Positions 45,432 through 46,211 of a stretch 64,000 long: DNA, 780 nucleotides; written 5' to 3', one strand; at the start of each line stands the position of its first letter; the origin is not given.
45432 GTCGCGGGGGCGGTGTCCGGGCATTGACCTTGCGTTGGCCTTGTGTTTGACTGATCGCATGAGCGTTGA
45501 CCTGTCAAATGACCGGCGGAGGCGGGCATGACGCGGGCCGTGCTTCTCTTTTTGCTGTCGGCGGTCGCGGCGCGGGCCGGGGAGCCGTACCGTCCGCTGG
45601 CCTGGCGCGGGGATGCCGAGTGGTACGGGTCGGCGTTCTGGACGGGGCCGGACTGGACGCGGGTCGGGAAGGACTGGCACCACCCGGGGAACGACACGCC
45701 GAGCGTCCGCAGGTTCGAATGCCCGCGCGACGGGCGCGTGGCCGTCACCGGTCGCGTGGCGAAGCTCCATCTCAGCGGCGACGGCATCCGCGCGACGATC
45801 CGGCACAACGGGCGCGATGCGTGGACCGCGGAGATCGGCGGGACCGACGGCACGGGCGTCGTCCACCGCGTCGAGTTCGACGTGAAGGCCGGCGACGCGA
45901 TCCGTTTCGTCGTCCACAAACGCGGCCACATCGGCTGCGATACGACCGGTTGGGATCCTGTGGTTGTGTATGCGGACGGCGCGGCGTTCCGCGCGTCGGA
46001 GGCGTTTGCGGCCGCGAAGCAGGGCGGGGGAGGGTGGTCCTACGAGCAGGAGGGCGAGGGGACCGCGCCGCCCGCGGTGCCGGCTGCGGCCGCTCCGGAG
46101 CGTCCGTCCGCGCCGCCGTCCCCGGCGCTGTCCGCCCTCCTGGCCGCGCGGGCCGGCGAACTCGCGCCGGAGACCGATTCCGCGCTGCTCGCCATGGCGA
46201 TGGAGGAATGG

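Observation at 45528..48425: Third paralog of the propeller/CxxCH family, 33 kb away and downstream of an atypical intergenic region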

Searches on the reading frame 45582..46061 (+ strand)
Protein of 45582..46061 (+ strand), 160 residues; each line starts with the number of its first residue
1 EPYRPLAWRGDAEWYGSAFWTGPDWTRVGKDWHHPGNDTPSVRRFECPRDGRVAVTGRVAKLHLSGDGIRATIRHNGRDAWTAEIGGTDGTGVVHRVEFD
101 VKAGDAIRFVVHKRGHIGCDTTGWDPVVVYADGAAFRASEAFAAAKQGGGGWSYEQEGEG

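Call 52: predict_structure(alignment_id=A3)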
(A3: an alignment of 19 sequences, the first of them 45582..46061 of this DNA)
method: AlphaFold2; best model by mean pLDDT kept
length: 160 residues; sequences in the alignment: 19
mean_pLDDT: 75.7   pTM: 0.75
mean pLDDT of the five models: 75.7, 74.2, 73.5, 72.9, 71.4
residues with pLDDT >= 90: 59; 70-90: 50; 50-70: 23; < 50: 28
segments of 3 or more residues with pLDDT < 50: 1-18, 21-25, 33-35
pLDDT, mean of each block of 10 residues (from residue 1): 32 41 47 55 93 95 80 95 87 94 96 70 89 91 74 75
secondary structure, 60 per line:
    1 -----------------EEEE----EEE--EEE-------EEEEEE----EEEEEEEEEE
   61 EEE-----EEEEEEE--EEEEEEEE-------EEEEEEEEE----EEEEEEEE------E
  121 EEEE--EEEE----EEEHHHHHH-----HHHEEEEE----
elements in order: E18-21 E26-28 E31-33 E41-46 E51-63 E69-75 E78-85 E93-101 E106-113 E120-124 E127-130 E135-137 H138-143 E152-156

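Call 56: fold_search(model_id=the predicted structure, library=pdb)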
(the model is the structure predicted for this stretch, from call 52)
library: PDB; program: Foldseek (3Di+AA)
matches with E <= 10: 1693; with E <= 0.001: 13
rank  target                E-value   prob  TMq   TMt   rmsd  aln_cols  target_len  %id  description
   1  6yf6_A                2.8e-04  1.00  0.42  0.47   8.4       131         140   14  EclA C-terminal domain; sugar-binding protein (released 2021-04-07)
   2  5kc6_C                3.2e-04  1.00  0.40  0.46   3.7        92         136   23  Crystal structure of Cbln1 (Val55-Gly58 deletion mutant) (released 2016-07-27)
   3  5kc7_A                3.4e-04  1.00  0.42  0.49   3.5        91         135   22  Crystal structure of Cbln1 (Val55-Gly58 deletion mutant) (released 2016-07-27)
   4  5kc6_A                3.4e-04  1.00  0.42  0.49   3.5        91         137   22  Crystal structure of Cbln1 (Val55-Gly58 deletion mutant) (released 2016-07-27)
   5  5h48_A                3.6e-04  1.00  0.40  0.47   4.1        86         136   21  Crystal structure of Cbln1 (released 2017-09-06)
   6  5h4b                  3.6e-04  1.00  0.40  0.46   4.7        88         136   22  Crystal structure of Cbln4 (released 2017-09-13)
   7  2w1w_A                4.2e-04  1.00  0.39  0.45   6.8       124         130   12  Native structure of a family 35 carbohydrate binding module from Clostridium thermocellum (released 2009-01-20)
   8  5kwr_A                4.4e-04  1.00  0.43  0.48   3.4        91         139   21  Crystal structure of rat Cerebellin-1 (released 2016-08-03)
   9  5kc5                  4.7e-04  1.00  0.38  0.44   5.6        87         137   21  Crystal structure of the Cbln1 C1q domain trimer (released 2016-07-27)
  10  5kc6_B                4.9e-04  1.00  0.40  0.44   4.7        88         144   23  Crystal structure of Cbln1 (Val55-Gly58 deletion mutant) (released 2016-07-27)
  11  5h49_C                6.7e-04  1.00  0.38  0.47   4.8        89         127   19  Crystal structure of Cbln1 (released 2017-09-13)
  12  5h4c_C                7.9e-04  1.00  0.40  0.48   5.1        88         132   18  Crystal structure of Cbln4 (released 2017-09-06)
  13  4oul_B                9.7e-04  1.00  0.39  0.47   7.9       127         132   15  Crystal structure of human Caprin-2 C1q domain (released 2014-10-29)
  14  4qpy_B                1.1e-03  1.00  0.37  0.44   6.1        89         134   18  Crystal structure of C1QL2 (released 2015-04-15)
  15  2w47_A                1.1e-03  1.00  0.39  0.44   6.8       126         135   13  Clostridium thermocellum CBM35 in complex with delta-4,5- anhydrogalacturonic acid (released 2009-01-27)
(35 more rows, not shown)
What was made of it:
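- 45588..46052 (+): N-terminal jelly-roll beta-sandwich (residues 21-175), specific to the P3 clade and rich in invariant Trp and His. Foldseek gives weak matches to sugar-binding jelly-rolls (EclA C-domain, CBM35, CBM6, C1q; E ~3e-4, TM ~0.45) (call 56).
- The N-domain fold matches are weak (E ~3e-4, TM <0.5) and also include non-lectin C1q/TNF jelly-rolls (call 56).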
